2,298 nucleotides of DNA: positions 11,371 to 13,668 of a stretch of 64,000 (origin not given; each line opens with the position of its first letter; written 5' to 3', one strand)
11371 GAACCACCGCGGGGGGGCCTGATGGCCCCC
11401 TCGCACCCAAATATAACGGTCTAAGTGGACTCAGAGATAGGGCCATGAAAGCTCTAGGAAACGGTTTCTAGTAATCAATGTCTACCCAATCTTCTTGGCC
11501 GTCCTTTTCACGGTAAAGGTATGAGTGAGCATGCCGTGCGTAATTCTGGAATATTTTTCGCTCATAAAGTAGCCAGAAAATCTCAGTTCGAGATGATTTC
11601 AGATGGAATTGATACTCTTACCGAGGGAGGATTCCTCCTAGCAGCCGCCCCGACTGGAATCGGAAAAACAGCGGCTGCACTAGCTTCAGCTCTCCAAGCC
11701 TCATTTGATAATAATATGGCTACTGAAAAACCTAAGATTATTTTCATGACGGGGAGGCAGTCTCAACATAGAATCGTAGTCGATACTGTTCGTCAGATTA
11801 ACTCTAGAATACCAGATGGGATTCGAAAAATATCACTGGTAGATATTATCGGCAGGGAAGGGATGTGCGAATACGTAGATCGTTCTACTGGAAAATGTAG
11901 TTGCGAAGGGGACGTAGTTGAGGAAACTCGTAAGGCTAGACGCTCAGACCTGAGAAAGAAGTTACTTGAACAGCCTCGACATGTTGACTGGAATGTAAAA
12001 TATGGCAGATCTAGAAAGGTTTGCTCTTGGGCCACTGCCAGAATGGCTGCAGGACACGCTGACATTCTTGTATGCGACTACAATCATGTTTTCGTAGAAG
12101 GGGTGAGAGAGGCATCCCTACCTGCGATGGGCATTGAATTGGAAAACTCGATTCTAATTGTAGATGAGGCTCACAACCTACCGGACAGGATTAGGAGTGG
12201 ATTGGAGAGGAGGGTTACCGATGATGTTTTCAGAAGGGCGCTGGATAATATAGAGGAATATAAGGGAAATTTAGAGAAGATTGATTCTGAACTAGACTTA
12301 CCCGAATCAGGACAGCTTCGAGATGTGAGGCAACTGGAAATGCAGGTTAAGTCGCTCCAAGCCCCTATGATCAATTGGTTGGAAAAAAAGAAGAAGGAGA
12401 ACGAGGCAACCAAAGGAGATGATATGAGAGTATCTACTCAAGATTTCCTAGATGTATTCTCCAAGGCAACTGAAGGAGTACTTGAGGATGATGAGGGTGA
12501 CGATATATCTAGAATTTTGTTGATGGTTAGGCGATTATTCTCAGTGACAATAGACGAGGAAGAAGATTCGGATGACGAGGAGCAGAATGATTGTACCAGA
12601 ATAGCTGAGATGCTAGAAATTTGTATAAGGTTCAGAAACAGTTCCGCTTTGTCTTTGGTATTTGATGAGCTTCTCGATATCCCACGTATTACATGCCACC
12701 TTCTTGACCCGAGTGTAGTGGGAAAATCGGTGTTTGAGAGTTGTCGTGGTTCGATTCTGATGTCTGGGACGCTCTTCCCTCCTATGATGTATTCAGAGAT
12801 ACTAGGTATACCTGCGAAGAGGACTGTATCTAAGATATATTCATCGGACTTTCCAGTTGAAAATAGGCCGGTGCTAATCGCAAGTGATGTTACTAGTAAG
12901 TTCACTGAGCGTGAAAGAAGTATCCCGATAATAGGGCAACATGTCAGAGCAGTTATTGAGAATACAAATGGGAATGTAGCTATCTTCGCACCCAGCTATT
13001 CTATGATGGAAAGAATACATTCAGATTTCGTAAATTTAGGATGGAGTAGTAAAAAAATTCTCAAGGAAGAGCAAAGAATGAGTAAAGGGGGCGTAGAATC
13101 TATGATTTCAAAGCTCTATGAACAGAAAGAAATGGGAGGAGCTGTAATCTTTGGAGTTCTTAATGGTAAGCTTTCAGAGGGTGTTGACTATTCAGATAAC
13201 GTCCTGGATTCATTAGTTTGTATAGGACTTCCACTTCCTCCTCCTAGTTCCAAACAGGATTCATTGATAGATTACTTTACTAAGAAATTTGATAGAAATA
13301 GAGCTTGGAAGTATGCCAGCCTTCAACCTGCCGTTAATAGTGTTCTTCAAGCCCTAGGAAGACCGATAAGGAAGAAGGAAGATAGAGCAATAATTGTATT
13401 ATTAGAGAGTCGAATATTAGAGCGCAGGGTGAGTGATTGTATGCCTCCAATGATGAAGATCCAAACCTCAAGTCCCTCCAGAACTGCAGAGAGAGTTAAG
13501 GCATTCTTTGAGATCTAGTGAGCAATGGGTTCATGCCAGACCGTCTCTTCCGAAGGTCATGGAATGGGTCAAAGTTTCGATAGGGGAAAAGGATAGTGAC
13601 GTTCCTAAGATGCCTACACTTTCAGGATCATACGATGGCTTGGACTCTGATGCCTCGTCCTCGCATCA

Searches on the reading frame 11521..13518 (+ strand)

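Call 8: search_protein_families(library=pfam, proteins=[window:11521-13518:+], max_evalue=0.001)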
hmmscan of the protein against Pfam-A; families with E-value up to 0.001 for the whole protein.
window:11521-13518:+ (665 aa): 5 families
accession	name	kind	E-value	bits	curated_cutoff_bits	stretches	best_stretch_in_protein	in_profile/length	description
PF13307.12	Helicase_C_2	-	1.9e-34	119.6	25.3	1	477-644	3-166/170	Helicase C-terminal domain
PF06733.21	DEAD_2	-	7.1e-15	55.5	21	1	114-233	56-168/172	DEAD_2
PF06777.17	HBB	-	1.9e-08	34.6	30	1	358-463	91-190/190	Helical and beta-bridge domain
PF00270.35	DEAD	-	2.1e-07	31.3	26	1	30-80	8-55/167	DEAD/DEAH box helicase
PF04851.21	ResIII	-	0.00064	20.1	22.5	0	19-82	5-65/164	Type III restriction enzyme, res subunit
